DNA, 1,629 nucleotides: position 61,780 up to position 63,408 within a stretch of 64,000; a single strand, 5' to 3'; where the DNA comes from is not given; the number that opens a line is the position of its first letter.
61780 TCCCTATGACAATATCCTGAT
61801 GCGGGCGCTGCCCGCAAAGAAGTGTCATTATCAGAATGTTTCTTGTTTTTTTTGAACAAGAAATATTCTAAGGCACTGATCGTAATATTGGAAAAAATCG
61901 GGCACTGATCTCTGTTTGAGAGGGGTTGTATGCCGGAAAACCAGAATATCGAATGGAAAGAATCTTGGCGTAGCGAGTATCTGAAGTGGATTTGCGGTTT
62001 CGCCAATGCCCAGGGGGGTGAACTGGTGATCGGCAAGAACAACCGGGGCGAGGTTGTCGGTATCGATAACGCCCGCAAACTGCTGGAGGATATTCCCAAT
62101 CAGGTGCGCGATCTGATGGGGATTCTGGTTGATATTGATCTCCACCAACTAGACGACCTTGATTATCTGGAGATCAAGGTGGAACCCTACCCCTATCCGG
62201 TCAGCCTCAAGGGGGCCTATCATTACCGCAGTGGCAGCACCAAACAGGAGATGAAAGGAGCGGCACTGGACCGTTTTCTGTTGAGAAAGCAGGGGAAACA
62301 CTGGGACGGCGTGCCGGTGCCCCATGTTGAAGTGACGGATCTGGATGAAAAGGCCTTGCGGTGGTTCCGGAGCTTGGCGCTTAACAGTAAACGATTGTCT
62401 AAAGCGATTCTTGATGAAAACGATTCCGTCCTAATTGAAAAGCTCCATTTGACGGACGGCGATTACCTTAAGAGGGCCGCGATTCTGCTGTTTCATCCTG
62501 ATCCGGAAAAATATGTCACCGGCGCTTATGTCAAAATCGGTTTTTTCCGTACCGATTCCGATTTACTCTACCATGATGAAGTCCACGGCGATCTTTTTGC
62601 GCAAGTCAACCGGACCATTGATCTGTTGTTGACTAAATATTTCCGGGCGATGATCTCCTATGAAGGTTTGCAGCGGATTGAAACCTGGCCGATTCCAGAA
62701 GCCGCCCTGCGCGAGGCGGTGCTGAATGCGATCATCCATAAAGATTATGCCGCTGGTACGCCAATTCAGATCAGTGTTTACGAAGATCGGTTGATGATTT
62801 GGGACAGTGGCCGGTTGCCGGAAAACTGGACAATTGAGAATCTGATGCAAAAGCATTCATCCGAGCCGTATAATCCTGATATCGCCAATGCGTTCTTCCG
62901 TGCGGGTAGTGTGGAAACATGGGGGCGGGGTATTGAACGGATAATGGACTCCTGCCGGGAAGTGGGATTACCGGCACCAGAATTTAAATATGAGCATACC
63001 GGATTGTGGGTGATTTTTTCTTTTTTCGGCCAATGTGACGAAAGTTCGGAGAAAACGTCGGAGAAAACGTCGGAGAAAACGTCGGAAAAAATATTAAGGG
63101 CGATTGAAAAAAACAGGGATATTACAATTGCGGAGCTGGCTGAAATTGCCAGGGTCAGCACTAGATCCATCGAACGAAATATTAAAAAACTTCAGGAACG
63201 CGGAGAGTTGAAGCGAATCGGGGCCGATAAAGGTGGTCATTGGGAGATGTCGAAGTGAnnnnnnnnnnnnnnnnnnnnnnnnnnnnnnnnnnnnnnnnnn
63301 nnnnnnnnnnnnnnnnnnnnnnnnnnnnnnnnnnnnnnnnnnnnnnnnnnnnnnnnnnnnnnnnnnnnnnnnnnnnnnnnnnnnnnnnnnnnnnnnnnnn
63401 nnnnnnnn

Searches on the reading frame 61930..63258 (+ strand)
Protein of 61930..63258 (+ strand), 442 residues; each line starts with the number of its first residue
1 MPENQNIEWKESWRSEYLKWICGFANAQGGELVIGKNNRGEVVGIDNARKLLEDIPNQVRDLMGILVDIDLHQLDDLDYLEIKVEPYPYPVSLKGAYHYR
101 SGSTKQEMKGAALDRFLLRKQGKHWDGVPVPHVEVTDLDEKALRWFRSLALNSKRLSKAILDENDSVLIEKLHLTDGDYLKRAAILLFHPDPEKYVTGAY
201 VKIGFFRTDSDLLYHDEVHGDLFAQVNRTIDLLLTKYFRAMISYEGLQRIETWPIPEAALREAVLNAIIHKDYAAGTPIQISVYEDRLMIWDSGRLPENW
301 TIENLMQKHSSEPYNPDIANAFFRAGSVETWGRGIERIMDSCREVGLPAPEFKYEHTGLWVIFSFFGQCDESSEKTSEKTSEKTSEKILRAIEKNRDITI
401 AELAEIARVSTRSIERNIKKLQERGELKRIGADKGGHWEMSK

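Call 4: search_protein_families(library=pfam, proteins=[window:61930-63258:+], max_evalue=0.01)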
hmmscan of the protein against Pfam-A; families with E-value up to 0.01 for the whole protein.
window:61930-63258:+ (442 aa): 9 families
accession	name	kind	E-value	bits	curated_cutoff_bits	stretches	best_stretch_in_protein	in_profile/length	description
PF13749.12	HATPase_c_4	-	5e-21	74.9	26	1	276-363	1-89/89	Putative ATP-dependent DNA helicase recG C-terminal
PF04326.19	SLFN_AlbA_2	-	5.4e-15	56.4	25.3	1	3-109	1-118/118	Schlafen, AlbA_2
PF13412.12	HTH_24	-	5e-07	29.6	21.9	1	383-425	3-45/48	Winged helix-turn-helix DNA-binding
PF08279.18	HTH_11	-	7.3e-07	29.4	25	1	386-436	3-53/55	HTH domain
PF12802.13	MarR_2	-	3.3e-05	24.4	27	1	388-431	10-54/61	MarR family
PF08220.18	HTH_DeoR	-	0.0011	19.1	21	1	386-430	3-47/57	DeoR-like helix-turn-helix domain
PF09756.15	DDRGK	-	0.0022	18.1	27.8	1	370-435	86-151/188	DDRGK domain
PF01047.28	MarR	-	0.0023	18.2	24.6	1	387-429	7-49/59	MarR family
PF13404.12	HTH_AsnC-type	-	0.0059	16.8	27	0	386-422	6-42/42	AsnC-type helix-turn-helix domain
